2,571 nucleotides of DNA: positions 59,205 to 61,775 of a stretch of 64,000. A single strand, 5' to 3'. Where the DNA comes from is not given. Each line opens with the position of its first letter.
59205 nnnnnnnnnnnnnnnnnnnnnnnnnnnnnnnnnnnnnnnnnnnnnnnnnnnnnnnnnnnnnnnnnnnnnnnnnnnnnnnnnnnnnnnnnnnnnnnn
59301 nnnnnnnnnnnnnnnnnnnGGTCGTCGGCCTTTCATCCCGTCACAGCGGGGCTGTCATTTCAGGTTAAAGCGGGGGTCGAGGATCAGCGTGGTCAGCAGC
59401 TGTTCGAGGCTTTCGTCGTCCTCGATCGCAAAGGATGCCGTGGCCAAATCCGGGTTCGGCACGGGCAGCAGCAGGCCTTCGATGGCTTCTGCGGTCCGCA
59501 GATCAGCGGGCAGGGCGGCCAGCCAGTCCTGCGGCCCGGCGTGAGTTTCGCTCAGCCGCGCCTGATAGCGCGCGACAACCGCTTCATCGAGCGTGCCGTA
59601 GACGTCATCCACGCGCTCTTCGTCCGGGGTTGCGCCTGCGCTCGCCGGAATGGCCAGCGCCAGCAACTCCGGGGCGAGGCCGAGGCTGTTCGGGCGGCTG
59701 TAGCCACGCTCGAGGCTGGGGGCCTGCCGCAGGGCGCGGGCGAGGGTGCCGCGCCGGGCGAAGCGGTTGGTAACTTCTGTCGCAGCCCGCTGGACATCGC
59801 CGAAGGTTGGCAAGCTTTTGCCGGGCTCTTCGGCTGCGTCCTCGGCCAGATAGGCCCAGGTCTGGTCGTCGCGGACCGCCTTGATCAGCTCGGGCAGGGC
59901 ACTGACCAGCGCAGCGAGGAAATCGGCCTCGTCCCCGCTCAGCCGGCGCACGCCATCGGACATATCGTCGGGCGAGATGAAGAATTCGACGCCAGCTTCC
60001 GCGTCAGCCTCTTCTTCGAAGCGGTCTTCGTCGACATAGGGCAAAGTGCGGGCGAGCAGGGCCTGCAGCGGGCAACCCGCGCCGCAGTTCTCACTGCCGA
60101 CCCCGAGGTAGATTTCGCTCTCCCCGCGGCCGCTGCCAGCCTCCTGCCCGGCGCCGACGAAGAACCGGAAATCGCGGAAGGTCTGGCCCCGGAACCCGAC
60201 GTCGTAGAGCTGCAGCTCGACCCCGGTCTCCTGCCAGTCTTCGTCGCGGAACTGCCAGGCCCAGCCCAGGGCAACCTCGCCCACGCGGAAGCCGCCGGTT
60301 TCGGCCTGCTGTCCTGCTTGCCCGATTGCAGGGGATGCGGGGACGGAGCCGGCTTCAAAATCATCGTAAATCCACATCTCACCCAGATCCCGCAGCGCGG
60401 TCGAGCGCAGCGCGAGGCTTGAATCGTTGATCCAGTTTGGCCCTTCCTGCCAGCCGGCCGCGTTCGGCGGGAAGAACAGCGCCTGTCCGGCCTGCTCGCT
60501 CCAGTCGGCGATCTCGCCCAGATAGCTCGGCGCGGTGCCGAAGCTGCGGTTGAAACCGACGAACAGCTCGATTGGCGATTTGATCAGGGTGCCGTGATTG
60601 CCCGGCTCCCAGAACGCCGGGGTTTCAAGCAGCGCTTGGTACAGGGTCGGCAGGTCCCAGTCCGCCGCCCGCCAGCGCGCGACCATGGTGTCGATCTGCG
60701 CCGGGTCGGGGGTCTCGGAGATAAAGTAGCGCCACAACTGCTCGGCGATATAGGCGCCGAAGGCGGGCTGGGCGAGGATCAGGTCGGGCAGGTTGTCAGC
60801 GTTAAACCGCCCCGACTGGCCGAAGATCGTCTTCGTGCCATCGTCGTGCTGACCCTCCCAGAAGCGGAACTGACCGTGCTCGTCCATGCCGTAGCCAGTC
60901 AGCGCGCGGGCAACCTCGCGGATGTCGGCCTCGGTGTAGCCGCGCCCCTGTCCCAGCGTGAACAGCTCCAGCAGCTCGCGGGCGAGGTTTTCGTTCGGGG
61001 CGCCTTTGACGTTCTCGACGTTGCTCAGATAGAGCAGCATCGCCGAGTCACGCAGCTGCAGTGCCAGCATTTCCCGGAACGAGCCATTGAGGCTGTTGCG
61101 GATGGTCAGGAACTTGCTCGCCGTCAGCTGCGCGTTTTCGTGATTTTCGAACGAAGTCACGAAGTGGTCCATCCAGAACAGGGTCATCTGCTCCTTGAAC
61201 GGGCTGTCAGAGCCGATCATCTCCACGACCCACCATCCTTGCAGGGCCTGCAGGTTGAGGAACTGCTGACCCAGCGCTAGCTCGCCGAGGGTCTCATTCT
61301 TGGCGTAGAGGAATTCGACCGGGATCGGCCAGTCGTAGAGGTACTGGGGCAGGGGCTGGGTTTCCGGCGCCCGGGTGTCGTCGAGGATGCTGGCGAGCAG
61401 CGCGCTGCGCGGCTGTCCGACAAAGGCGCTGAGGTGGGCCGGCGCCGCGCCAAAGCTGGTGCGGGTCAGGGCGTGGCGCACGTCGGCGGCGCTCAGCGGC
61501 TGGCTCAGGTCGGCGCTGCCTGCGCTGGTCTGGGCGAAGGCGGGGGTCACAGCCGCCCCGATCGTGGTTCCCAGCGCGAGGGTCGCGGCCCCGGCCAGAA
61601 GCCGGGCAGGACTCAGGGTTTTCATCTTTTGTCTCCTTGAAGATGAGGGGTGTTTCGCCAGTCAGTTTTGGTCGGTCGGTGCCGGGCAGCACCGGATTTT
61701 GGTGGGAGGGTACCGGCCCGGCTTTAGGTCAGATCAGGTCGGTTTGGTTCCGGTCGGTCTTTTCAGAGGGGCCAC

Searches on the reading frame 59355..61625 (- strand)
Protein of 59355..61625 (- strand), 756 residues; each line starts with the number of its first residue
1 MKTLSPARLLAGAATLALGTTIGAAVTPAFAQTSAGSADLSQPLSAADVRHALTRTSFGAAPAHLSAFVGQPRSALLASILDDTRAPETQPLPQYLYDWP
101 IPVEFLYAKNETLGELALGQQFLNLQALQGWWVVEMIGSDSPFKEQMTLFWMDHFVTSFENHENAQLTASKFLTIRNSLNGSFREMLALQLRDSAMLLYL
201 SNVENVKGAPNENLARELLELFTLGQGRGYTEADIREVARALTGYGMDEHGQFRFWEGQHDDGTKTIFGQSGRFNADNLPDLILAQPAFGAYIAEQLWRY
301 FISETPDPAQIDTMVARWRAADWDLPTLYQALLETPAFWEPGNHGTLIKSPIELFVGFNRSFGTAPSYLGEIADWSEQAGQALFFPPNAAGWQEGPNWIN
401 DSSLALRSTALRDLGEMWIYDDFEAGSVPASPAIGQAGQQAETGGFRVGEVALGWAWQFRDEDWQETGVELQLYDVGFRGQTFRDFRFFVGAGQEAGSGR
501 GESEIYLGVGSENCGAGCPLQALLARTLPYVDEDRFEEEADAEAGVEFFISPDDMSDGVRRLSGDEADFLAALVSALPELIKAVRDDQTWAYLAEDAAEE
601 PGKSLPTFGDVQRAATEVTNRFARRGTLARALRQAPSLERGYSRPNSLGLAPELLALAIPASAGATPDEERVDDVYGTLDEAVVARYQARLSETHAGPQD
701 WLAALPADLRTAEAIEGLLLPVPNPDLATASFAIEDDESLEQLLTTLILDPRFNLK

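Call 66: search_protein_families(library=pfam, proteins=[window:59355-61625:-], max_evalue=0.00001)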
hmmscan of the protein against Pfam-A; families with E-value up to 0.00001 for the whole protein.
window:59355-61625:- (756 aa): 1 family
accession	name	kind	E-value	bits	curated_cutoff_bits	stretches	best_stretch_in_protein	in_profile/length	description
PF08811.16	DUF1800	-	2.5e-95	320.6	26.1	1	51-421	1-362/419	Protein of unknown function (DUF1800)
